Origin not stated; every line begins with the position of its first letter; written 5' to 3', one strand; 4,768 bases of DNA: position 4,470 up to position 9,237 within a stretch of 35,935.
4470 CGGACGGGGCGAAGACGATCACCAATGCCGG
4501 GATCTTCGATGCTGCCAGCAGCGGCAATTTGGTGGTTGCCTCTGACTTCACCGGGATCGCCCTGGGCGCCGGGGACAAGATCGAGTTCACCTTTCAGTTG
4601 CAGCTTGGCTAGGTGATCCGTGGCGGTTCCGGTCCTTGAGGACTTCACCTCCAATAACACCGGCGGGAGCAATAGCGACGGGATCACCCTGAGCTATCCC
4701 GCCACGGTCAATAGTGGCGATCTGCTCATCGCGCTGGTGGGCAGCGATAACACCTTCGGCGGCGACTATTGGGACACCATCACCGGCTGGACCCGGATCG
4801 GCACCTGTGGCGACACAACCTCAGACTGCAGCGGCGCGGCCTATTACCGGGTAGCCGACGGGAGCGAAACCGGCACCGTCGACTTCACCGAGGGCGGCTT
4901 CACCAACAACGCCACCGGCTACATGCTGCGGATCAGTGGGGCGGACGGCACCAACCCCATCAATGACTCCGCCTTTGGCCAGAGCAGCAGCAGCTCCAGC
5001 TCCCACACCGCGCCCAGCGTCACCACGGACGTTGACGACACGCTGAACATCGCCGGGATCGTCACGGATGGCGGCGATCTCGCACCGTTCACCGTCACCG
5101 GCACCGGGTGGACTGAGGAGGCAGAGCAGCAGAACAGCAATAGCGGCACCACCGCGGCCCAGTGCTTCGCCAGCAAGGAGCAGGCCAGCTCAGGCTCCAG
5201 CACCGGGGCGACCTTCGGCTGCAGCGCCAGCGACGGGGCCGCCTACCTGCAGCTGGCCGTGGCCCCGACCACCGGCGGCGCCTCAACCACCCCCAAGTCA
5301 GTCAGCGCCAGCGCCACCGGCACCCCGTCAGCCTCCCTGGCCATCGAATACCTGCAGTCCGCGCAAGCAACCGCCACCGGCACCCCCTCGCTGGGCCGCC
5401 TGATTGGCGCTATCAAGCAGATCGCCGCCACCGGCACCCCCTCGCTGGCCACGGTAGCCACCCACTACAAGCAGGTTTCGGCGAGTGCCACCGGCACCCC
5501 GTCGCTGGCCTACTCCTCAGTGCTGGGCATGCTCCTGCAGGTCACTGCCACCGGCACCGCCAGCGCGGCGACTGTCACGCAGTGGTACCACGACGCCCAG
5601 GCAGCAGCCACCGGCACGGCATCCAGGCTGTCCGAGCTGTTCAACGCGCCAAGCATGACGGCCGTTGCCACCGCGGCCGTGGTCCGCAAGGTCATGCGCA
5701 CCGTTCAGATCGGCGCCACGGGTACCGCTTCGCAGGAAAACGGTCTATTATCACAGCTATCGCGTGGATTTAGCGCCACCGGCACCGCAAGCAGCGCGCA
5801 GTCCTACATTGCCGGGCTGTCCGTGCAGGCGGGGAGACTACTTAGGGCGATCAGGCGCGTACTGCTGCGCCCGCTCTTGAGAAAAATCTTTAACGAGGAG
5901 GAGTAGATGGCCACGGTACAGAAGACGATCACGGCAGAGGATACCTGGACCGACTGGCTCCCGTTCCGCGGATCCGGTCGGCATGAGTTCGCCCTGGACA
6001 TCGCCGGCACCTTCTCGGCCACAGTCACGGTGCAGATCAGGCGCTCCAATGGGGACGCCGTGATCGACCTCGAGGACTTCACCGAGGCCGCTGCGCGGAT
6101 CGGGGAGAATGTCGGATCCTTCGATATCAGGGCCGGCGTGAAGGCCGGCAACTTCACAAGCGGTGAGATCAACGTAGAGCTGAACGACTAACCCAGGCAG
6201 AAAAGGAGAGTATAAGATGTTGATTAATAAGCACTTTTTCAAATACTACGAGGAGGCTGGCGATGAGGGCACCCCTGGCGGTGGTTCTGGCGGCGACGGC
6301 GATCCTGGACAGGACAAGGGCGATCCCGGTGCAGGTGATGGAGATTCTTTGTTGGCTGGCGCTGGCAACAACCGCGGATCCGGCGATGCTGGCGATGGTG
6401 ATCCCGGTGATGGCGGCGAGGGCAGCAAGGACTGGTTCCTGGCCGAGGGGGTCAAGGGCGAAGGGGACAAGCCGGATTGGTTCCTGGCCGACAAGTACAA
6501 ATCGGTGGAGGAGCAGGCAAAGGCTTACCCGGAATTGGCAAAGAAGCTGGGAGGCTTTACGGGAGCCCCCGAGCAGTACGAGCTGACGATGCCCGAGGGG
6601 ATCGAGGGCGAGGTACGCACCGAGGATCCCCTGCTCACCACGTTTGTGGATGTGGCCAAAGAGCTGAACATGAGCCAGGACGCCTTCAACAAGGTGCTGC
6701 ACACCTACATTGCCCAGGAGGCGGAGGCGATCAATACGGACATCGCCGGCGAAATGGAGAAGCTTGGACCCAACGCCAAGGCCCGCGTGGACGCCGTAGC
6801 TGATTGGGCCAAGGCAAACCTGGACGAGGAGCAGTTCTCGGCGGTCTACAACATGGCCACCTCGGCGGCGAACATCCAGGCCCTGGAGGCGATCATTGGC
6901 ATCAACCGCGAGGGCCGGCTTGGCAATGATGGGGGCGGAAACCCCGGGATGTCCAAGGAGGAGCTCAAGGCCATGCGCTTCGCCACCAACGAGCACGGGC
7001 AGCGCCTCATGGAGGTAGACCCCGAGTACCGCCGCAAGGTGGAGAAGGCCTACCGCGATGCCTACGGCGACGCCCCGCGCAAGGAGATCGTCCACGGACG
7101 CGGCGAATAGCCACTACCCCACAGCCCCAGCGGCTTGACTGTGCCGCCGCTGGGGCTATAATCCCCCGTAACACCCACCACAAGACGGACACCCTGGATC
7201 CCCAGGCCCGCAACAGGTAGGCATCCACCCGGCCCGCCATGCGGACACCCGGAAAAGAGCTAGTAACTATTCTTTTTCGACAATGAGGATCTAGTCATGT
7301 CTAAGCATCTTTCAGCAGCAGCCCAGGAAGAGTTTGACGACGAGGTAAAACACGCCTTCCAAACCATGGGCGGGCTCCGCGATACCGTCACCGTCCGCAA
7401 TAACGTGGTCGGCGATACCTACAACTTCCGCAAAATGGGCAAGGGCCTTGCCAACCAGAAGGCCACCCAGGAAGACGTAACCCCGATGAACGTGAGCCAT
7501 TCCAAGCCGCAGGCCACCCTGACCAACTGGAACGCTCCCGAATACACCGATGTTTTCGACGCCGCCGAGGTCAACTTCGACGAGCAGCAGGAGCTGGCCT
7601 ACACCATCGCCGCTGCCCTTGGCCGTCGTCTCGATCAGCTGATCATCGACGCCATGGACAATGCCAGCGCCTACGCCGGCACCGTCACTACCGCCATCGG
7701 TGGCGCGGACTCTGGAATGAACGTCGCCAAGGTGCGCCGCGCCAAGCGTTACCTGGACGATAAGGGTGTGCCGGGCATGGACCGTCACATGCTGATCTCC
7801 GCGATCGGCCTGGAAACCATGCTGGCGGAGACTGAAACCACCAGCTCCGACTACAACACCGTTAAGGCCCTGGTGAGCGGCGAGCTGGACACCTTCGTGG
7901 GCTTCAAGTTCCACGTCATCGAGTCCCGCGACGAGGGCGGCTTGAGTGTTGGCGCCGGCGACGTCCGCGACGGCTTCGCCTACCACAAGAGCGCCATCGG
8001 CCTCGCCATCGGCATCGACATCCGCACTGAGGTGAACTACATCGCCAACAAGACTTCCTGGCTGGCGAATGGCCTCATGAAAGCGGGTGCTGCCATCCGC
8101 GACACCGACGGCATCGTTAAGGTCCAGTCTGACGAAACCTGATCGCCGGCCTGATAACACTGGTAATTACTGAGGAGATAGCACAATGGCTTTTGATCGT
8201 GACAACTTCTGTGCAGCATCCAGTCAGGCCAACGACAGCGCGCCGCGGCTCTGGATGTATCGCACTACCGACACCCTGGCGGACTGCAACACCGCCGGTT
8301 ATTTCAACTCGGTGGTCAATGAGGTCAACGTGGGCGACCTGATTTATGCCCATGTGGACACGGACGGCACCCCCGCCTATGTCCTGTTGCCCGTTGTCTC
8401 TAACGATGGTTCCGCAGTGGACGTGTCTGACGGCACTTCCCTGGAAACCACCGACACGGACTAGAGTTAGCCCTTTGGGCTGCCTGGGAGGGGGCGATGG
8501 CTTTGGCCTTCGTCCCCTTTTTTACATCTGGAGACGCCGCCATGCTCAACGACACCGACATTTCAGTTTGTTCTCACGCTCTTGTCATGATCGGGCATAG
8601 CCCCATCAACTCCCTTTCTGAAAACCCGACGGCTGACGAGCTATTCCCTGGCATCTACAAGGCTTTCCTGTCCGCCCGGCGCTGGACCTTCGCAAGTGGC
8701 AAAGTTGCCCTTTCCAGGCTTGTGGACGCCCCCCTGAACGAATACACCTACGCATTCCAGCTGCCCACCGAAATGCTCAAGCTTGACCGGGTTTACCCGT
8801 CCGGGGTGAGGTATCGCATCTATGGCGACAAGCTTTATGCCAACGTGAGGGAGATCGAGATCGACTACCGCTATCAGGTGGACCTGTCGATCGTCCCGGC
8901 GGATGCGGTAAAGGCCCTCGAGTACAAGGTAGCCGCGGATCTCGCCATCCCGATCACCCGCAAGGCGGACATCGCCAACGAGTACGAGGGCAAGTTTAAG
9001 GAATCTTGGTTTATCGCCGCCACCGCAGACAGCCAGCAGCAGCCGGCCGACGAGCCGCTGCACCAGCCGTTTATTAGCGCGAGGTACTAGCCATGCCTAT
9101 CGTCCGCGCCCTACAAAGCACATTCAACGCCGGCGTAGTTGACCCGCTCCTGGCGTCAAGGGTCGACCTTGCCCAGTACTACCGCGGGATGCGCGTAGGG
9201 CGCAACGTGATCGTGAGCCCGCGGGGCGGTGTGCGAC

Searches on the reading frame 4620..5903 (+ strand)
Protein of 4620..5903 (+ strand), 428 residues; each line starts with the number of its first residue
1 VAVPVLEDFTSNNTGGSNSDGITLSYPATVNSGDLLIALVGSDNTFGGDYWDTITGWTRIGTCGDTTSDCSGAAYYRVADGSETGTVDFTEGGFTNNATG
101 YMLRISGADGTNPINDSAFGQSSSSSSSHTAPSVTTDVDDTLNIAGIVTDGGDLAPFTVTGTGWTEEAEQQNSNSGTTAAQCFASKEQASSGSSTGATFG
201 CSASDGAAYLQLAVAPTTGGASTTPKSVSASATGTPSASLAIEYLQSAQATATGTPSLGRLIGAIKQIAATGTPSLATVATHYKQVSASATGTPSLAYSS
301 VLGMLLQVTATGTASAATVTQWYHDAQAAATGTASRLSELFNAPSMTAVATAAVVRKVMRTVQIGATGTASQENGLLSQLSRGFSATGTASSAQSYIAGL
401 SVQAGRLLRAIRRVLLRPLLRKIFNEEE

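Call 39: search_protein_families(library=phrogs, proteins=[window:4620-5903:+], max_evalue=0.001)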
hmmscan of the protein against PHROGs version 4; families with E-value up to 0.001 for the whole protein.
window:4620-5903:+ (428 aa): 1 family
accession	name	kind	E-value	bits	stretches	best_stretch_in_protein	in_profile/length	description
phrog_3329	-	unknown function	1.4e-05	24.9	1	22-110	231-322/440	-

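Call 64: search_protein_families(library=pfam, proteins=[window:4620-5903:+], max_evalue=0.01)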
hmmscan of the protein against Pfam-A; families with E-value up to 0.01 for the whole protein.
window:4620-5903:+ (428 aa): 0 families

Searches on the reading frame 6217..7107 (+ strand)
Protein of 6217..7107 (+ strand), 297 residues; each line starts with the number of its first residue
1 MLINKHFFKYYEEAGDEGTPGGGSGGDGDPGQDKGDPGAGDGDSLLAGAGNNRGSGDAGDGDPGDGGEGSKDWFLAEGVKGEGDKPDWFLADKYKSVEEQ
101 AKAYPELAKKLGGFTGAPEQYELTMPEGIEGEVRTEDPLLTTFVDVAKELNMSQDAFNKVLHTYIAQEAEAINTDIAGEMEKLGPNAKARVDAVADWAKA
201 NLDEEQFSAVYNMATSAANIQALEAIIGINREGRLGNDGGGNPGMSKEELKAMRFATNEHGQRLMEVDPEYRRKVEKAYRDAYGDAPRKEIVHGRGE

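Call 39: search_protein_families(library=phrogs, proteins=[window:6217-7107:+], max_evalue=0.001)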
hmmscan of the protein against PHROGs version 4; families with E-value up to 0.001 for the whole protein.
window:6217-7107:+ (297 aa): 1 family
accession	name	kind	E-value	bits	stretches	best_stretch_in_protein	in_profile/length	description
phrog_458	-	other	1.3e-09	39.4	1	103-200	75-161/246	protease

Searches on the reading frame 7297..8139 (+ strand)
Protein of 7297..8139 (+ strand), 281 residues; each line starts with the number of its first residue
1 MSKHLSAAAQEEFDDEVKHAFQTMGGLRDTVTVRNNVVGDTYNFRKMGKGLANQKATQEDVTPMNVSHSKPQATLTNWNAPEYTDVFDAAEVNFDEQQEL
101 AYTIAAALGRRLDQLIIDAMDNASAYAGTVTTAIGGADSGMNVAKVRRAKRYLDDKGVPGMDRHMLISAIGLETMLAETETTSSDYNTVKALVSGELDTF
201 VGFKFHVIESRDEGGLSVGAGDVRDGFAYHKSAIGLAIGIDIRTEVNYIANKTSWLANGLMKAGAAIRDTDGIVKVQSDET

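Call 39: search_protein_families(library=phrogs, proteins=[window:7297-8139:+], max_evalue=0.001)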
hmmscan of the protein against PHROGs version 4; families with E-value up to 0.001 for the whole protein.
window:7297-8139:+ (281 aa): 3 families
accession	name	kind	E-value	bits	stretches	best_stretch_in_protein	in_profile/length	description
phrog_3437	-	head and packaging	1.8e-63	215.5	1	1-280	3-293/294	major head protein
phrog_267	-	head and packaging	1.2e-16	61.9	1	9-278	41-325/410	major head protein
phrog_283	-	head and packaging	1.6e-07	32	1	39-207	42-213/385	major head protein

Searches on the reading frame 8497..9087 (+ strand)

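Call 39: search_protein_families(library=phrogs, proteins=[window:8497-9087:+], max_evalue=0.001)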
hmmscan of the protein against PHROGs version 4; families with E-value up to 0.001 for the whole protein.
window:8497-9087:+ (197 aa): 2 families
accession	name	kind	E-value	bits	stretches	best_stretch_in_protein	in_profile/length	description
phrog_394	-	tail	3.8e-35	122.1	1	20-197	3-189/190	tail protein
phrog_9239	-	tail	2.9e-08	33.6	1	22-170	5-162/741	tail tubular protein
